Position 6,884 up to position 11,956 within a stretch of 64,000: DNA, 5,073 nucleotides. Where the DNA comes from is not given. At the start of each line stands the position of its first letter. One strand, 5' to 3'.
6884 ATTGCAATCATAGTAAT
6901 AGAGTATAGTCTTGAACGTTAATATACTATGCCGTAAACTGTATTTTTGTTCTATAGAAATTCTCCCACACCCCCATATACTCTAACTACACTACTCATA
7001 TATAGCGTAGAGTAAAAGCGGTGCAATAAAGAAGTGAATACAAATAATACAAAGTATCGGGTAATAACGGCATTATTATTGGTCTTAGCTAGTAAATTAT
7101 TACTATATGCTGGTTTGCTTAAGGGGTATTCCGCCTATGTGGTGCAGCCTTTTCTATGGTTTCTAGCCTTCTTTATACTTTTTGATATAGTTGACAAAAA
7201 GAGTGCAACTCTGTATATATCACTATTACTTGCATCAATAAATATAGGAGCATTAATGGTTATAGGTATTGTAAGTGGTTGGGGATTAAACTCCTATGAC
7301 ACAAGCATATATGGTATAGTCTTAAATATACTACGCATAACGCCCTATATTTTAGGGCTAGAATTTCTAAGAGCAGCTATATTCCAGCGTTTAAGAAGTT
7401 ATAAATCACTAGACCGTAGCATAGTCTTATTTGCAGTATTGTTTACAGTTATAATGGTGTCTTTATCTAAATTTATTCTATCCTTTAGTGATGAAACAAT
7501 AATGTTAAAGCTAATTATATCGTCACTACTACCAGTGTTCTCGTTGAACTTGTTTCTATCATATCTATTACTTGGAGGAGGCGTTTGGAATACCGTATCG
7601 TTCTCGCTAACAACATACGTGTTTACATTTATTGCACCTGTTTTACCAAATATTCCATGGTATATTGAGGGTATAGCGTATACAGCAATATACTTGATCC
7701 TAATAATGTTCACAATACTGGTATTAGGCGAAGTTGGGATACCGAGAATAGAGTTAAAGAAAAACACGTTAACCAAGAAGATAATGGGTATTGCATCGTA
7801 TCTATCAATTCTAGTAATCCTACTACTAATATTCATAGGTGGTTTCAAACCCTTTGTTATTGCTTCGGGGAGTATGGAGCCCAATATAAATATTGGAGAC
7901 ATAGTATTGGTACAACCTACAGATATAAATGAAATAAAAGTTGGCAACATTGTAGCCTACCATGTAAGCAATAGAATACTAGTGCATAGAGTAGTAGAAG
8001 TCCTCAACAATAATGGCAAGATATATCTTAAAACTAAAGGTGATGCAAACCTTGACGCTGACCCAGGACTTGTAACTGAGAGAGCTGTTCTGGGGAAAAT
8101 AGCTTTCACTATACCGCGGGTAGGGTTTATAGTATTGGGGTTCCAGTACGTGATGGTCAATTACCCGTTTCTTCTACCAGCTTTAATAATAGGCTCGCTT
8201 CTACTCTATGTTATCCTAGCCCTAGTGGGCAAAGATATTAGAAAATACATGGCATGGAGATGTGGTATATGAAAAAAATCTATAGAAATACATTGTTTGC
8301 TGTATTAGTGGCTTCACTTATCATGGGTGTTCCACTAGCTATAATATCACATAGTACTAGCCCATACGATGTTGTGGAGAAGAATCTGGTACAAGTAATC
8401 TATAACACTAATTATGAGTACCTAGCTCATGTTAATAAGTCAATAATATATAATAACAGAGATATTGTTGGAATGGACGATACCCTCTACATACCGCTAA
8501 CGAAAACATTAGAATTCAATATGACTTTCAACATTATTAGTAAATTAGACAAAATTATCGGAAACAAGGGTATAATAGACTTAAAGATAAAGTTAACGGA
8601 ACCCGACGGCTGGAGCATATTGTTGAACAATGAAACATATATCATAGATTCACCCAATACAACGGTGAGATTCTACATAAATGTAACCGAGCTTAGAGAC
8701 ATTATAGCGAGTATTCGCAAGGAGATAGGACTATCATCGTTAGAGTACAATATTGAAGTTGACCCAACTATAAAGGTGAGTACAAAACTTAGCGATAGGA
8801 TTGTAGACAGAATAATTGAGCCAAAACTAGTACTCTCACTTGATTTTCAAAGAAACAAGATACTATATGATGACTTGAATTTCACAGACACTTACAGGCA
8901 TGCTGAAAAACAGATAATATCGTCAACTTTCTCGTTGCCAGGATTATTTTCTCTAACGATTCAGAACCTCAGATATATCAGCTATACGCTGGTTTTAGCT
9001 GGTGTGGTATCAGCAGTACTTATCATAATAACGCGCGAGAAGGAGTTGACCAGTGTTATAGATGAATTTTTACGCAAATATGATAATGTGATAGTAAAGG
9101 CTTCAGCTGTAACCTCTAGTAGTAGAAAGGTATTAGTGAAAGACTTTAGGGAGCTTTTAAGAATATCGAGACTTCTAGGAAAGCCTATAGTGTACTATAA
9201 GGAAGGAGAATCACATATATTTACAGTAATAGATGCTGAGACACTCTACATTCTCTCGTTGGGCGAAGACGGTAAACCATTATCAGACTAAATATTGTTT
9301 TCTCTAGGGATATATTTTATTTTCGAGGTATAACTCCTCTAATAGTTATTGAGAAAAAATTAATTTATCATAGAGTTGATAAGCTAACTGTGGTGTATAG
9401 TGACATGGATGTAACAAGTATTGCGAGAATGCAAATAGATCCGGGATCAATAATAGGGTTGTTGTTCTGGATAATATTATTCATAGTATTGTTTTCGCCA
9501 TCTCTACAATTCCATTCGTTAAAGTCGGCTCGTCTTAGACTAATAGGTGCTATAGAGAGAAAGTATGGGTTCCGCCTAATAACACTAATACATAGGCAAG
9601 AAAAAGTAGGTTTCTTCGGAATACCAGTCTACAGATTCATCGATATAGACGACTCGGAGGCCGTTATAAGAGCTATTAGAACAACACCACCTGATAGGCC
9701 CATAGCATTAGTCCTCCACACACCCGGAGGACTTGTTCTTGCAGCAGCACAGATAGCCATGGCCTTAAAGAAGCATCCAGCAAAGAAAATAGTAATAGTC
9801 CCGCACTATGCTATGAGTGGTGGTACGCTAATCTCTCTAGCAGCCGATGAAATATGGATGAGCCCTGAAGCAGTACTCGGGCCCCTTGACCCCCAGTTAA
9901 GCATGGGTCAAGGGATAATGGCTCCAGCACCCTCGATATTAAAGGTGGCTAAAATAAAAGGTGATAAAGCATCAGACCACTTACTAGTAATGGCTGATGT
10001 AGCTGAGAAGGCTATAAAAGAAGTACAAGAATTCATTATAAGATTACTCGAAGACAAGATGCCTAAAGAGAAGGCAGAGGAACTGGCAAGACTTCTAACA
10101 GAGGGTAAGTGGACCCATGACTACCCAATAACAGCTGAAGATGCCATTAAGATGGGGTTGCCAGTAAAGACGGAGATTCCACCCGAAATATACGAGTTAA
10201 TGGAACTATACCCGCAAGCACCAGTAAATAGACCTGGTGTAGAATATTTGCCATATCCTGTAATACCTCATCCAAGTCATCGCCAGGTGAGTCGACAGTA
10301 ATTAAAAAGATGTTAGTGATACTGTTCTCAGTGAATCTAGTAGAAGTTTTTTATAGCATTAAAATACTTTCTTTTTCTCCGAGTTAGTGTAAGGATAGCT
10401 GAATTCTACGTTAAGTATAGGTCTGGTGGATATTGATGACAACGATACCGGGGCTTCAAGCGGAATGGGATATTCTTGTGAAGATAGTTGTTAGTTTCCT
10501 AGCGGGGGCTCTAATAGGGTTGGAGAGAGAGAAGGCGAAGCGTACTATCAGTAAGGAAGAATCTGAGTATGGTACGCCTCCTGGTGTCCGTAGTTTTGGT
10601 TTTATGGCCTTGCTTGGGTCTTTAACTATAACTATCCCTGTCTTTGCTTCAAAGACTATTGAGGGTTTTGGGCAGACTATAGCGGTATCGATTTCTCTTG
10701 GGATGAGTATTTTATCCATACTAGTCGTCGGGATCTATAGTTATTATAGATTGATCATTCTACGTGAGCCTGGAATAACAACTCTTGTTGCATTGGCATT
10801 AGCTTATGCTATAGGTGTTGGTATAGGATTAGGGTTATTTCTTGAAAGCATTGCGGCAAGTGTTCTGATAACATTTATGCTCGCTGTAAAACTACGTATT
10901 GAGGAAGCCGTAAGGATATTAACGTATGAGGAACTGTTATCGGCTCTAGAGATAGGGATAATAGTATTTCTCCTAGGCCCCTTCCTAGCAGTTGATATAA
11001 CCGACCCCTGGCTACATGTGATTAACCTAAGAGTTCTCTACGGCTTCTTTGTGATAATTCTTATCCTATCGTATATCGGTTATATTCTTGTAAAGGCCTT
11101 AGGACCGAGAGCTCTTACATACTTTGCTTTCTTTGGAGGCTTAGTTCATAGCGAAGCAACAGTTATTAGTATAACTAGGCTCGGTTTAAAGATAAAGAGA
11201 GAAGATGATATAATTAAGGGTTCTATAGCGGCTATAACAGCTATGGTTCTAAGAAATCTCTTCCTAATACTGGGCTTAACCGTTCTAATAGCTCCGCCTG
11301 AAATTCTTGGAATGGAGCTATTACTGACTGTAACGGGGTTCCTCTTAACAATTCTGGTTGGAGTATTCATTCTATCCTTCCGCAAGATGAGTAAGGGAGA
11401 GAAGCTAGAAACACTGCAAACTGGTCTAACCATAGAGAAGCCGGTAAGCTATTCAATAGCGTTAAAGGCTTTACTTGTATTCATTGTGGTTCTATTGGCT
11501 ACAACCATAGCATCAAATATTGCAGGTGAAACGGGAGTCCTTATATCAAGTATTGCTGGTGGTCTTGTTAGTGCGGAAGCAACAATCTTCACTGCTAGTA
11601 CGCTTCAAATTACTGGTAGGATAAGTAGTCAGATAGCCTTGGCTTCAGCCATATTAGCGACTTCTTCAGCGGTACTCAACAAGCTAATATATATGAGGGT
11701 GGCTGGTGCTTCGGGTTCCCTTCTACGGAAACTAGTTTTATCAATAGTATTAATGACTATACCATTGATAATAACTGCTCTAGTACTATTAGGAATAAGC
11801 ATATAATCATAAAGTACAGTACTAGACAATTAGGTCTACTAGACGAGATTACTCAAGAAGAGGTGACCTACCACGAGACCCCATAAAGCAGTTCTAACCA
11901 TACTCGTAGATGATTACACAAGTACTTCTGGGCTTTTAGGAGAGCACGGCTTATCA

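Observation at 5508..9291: Archaeal TasA/SipW-like secreted-fibre locus (two TasA-like paralogues, dedicated signal peptidase, membrane accessory protein)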

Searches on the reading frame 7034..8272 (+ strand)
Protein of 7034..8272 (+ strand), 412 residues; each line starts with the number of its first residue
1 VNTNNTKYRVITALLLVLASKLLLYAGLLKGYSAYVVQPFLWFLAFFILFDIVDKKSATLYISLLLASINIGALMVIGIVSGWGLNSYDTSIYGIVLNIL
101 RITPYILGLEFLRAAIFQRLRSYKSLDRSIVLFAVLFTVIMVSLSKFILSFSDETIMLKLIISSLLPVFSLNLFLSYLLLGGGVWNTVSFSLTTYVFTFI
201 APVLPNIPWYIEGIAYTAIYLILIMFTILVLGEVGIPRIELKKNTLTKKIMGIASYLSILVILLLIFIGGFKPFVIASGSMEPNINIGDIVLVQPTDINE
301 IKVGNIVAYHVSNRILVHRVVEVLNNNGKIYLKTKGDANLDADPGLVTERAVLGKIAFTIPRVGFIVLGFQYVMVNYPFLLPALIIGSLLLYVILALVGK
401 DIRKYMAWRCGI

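Call 3: search_protein_families(library=pfam, proteins=[window:7034-8272:+], max_evalue=1)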
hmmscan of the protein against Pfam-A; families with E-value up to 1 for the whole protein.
window:7034-8272:+ (412 aa): 2 families
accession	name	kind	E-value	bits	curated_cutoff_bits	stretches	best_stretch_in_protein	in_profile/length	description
PF10502.14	Peptidase_S26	-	6.5e-07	29.9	22.9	1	254-321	6-78/168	Signal peptidase, peptidase S26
PF00717.28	Peptidase_S24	-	3.2e-06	27.3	23.3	1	277-334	41-93/116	Peptidase S24-like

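Call 4: search_protein_families(library=ncbifam, proteins=[window:7034-8272:+], max_evalue=1)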
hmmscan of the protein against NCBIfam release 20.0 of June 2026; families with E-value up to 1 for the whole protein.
window:7034-8272:+ (412 aa): 5 families
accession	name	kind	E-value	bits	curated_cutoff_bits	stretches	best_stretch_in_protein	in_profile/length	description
TIGR02228.1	sigpep_I_arch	equivalog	1.6e-23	83.3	51.85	1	262-366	17-129/158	signal peptidase I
NF046067.1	SigPepSipWBacil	equivalog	6.6e-19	68.2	190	1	273-392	40-159/189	signal peptidase I SipW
TIGR02227.1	sigpep_I_bact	equivalog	1.1e-08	35.1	47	1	256-322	5-76/162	signal peptidase I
TIGR02754.1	sod_Ni_protease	equivalog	0.00029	21.2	63.25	1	279-356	6-88/90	nickel-type superoxide dismutase maturation protease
NF008114.0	PRK10861.1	equivalog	0.00044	19.6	277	1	250-294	61-105/324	signal peptidase I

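Call 29: find_homologous_proteins(query=window:7034-8272:+, max_evalue=0.001)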
Query window:7034-8272:+ (412 aa): 21 proteins with E <= 0.001 among 8000 candidates.
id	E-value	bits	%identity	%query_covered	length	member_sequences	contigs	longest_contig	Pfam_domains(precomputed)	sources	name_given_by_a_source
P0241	9.3e-243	824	95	100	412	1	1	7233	PF00717.29,PF10502.15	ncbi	-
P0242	1.4e-242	823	94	100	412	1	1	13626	PF00717.29,PF10502.15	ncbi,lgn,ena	-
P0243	2.6e-240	816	94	100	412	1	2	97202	PF00717.29,PF10502.15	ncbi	-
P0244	2.1e-223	760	90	94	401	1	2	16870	PF00717.29,PF10502.15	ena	-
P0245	1.7e-219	747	84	100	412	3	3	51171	PF00717.29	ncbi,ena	-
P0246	6.0e-217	739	83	100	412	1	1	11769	PF00717.29,PF10502.15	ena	-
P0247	6.2e-216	735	83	100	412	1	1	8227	PF00717.29,PF10502.15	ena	-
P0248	2.6e-182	625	69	99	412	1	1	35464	PF00717.29,PF10502.15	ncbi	-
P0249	1.3e-180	619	68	100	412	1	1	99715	PF10502.15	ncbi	-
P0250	6.6e-178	610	71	93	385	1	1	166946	PF10502.15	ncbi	-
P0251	1.1e-172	593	65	99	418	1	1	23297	PF10502.15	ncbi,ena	-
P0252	6.6e-31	126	30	82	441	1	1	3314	PF10502.15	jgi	-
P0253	2.8e-23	101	31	70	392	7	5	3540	PF00717.29,PF10502.15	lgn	-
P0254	3.1e-20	91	29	70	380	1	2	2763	PF00717.29,PF10502.15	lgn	-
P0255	1.6e-18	85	27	57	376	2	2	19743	PF00717.29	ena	-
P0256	1.7e-18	85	27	70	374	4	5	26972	PF00717.29,PF10502.15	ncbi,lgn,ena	-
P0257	1.0e-16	80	30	62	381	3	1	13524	PF00717.29,PF10502.15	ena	-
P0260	7.7e-14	70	28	62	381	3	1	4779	PF00717.29,PF10502.15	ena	-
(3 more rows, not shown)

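Call 41: predict_structure(alignment_id=A3)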
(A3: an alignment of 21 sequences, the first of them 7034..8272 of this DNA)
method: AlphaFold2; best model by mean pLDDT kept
length: 412 residues; sequences in the alignment: 21
mean_pLDDT: 73.1   pTM: 0.72
mean pLDDT of the five models: 73.1, 66.0, 60.9, 54.1, 53.9
residues with pLDDT >= 90: 25; 70-90: 232; 50-70: 123; < 50: 32
segments of 3 or more residues with pLDDT < 50: 1-3, 235-241, 395-397, 399-412
pLDDT, mean of each block of 10 residues (from residue 1): 62 82 66 73 88 74 88 81 77 85 90 81 60 76 67 67 80 88 88 90 77 81 82 52 60 67 63 62 67 81 86 77 85 81 81 80 63 56 51 50 41 29
secondary structure, 60 per line:
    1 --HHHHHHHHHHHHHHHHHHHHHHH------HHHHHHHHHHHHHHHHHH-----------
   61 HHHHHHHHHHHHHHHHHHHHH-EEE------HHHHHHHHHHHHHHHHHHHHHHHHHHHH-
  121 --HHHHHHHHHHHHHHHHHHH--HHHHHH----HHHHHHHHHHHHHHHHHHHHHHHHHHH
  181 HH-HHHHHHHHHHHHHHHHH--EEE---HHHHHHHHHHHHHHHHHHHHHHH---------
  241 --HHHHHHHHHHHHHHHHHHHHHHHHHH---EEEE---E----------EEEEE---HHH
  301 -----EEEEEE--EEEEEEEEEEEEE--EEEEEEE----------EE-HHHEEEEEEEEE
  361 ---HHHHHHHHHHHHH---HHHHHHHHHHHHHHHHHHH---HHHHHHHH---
elements in order: H3-25 H32-49 H61-81 E83-85 H92-119 H123-141 H144-149 H154-182 H184-200 E203-205 H209-231 H243-268 E272-275 E290-294 E306-311 E314-326 E329-335 E352-360 H364-376 H380-398 H402-409

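Call 46: fold_search(model_id=the predicted structure, library=pdb)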
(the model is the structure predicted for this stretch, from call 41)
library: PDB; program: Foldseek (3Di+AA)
matches with E <= 10: 413; with E <= 0.001: 2
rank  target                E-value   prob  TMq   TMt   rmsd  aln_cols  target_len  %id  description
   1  7p2q_A                3.7e-05  1.00  0.24  0.60   7.0       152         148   28  Human Signal Peptidase Complex Paralog C (SPC-C) (released 2021-10-06)
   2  7p2p_A                1.1e-04  1.00  0.23  0.59   6.5       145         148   26  Human Signal Peptidase Complex Paralog A (SPC-A) (released 2021-10-06)
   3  4wvj_A                6.0e-03  1.00  0.21  0.17  12.6       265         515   14  Crystal structure of the Type-I signal peptidase from Staphylococcus aureus (SpsB) in complex with an inhibitor peptid (released 2015-09-23)
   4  4n31_A                7.5e-03  1.00  0.18  0.51   6.6       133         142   17  Structure and activity of Streptococcus pyogenes SipA: a signal peptidase homologue essential for pilus polymerisation (released 2014-08-20)
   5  6a2s_A                9.4e-03  1.00  0.16  0.53   4.0        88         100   25  Mycobacterium tuberculosis LexA C-domain S160A (released 2019-01-23)
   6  1jhe_A                1.2e-02  1.00  0.17  0.47   3.7        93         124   20  LEXA L89P Q92W E152A K156A MUTANT (released 2001-09-19)
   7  6a2q                  1.3e-02  1.00  0.17  0.60   3.9        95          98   24  Mycobacterium tuberculosis LexA C-domain I (released 2019-01-23)
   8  4wvi_A                1.3e-02  0.99  0.20  0.17  13.9       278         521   14  Crystal structure of the Type-I signal peptidase from Staphylococcus aureus (SpsB) in complex with a substrate peptide (released 2015-09-23)
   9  7b5g_C                1.4e-02  1.00  0.16  0.44   4.4       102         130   22  Crystal structure of E.coli LexA in complex with nanobody NbSOS3(Nb14527) (released 2022-09-14)
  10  4wvh_A                1.5e-02  1.00  0.20  0.17  12.2       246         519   14  Crystal structure of the Type-I signal peptidase from Staphylococcus aureus (SpsB) in complex with a substrate peptide (released 2015-09-23)
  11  4wvg_A                1.8e-02  0.99  0.20  0.17  14.0       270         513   14  Crystal structure of the Type-I signal peptidase from Staphylococcus aureus (SpsB). (released 2015-09-23)
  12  6a2t                  1.8e-02  1.00  0.17  0.62   3.7        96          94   23  Mycobacterium tuberculosis LexA C-domain K197A (released 2019-01-23)
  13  1jhh_B                1.8e-02  1.00  0.17  0.49   3.7        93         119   19  LEXA S119A MUTANT (released 2001-09-19)
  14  3jso_B                2.0e-02  1.00  0.17  0.33   4.4       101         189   21  Classic Protein With a New Twist: crystal structure of a LexA repressor DNA complex (released 2010-08-18)
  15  3jso_A                2.2e-02  1.00  0.17  0.33   3.8        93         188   20  Classic Protein With a New Twist: crystal structure of a LexA repressor DNA complex (released 2010-08-18)
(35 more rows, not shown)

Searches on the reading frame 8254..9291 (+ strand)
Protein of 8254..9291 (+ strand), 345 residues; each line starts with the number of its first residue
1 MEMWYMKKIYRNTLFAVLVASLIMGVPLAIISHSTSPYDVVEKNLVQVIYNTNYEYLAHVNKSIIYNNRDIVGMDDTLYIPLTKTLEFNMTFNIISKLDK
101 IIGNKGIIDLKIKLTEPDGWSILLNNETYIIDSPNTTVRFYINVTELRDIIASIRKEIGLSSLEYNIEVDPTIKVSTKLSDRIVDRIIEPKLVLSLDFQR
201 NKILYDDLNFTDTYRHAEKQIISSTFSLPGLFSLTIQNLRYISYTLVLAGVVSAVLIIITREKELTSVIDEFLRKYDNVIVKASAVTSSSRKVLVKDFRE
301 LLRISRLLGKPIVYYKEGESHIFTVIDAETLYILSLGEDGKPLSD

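Call 3: search_protein_families(library=pfam, proteins=[window:8254-9291:+], max_evalue=1)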
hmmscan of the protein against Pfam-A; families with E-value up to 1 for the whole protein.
window:8254-9291:+ (345 aa): 2 families
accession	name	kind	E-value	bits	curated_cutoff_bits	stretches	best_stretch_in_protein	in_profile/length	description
PF17231.7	DUF5305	-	3.7e-12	46.6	29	1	135-333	20-216/217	Family of unknown function (DUF5305)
PF11433.13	DUF3198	-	0.17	12.1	28.7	1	285-310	9-34/50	Protein of unknown function (DUF3198)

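Call 4: search_protein_families(library=ncbifam, proteins=[window:8254-9291:+], max_evalue=1)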
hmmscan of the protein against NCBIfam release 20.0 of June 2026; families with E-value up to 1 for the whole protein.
window:8254-9291:+ (345 aa): 0 families

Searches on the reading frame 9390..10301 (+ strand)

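Call 3: search_protein_families(library=pfam, proteins=[window:9390-10301:+], max_evalue=1)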
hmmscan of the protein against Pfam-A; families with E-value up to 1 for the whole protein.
window:9390-10301:+ (303 aa): 7 families
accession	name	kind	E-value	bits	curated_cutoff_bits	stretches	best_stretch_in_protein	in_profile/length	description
PF01972.22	SDH_protease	-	2.5e-115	384.9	31.3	1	19-292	8-277/286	ClpP-like SDH-type serine proteinase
PF25145.1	NfeD1b_N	-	4.3e-12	46.4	40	1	104-165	33-94/189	NfeD1b, N-terminal domain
PF00574.28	CLP_protease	-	1.7e-05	25.2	20.2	1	96-154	40-98/182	Clp protease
PF01343.23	Peptidase_S49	-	0.00094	19.6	24.9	1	132-164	8-40/154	Peptidase family S49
PF24322.2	Tle3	-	0.012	15.6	27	1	92-140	171-221/321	T6SS Tle3 phospholipase effector domain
PF25394.1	PEX6_vert_N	-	0.13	13.3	26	0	91-133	4-46/101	PEX6 N-terminal domain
PF13684.11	FakA-like_C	-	0.45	10.3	23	0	106-151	49-91/216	Fatty acid kinase subunit A-like, C-terminal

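Call 4: search_protein_families(library=ncbifam, proteins=[window:9390-10301:+], max_evalue=1)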
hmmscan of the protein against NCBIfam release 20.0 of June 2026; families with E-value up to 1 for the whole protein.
window:9390-10301:+ (303 aa): 11 families
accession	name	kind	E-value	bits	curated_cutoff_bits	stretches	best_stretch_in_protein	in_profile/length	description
NF047768.1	Clp_like_SDH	equivalog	7.3e-117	389.4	250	1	25-288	1-260/260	SDH family Clp fold serine proteinase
NF045542.1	Clp_rel_HeadMat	equivalog_domain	4.1e-13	49.6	120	1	90-163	21-95/165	head maturation protease, ClpP-related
TIGR00706.1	SppA_dom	equivalog_domain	7e-09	35.6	155.45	1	87-165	17-97/208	signal peptide peptidase SppA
NF045540.1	scaf_prot_MCP1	exception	1.1e-06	27.7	475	1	90-162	18-90/652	ClpP-like prohead protease/major capsid protein fusion protein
NF008745.0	PRK11778.1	equivalog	0.00019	20.7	259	1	101-165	129-196/345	protease SohB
TIGR00705.1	SppA_67K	equivalog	0.00024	19.6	311.45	1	87-164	335-415/590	signal peptide peptidase SppA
TIGR03189.1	dienoyl_CoA_hyt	equivalog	0.0083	15.5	292.5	1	124-200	83-154/251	cyclohexa-1,5-dienecarbonyl-CoA hydratase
NF008195.0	PRK10949.1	equivalog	0.01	14.1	746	1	87-165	350-431/618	signal peptide peptidase SppA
NF006100.0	PRK08252.1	subfamily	0.027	14.1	282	1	125-237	84-194/254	crotonase/enoyl-CoA hydratase family protein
TIGR03295.1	frhA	equivalog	0.031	13.2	392.5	1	118-253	95-224/412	coenzyme F420 hydrogenase subunit alpha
NF009205.0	PRK12553.1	subfamily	0.068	12.7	228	1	96-153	61-118/211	ATP-dependent Clp protease proteolytic subunit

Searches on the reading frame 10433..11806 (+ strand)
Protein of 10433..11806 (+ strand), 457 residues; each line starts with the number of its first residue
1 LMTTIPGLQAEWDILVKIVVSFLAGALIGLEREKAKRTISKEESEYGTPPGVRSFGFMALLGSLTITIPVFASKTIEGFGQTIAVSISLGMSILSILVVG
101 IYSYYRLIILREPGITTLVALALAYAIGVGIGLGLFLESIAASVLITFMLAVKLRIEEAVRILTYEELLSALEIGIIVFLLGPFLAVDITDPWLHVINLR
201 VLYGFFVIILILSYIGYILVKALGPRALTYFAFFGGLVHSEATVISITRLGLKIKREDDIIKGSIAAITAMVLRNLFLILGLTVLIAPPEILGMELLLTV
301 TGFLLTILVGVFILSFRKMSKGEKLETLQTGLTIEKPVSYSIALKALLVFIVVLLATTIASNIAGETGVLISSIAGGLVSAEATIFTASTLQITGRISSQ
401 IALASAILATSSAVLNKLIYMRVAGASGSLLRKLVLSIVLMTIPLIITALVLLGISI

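Call 3: search_protein_families(library=pfam, proteins=[window:10433-11806:+], max_evalue=1)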
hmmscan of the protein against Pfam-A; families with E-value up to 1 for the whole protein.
window:10433-11806:+ (457 aa): 3 families
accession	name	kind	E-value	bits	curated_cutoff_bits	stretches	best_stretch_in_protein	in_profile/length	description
PF13194.11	DUF4010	-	4.8e-30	105.3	30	1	207-425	1-210/210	Domain of unknown function (DUF4010)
PF02308.21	MgtC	-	6.3e-14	52.8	31.4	1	18-158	1-120/121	MgtC family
PF01004.24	Flavi_M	-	0.17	12.1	25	1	109-131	35-56/74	Flavivirus envelope glycoprotein M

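Call 4: search_protein_families(library=ncbifam, proteins=[window:10433-11806:+], max_evalue=1)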
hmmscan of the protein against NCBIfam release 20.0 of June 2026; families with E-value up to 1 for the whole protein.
window:10433-11806:+ (457 aa): 0 families
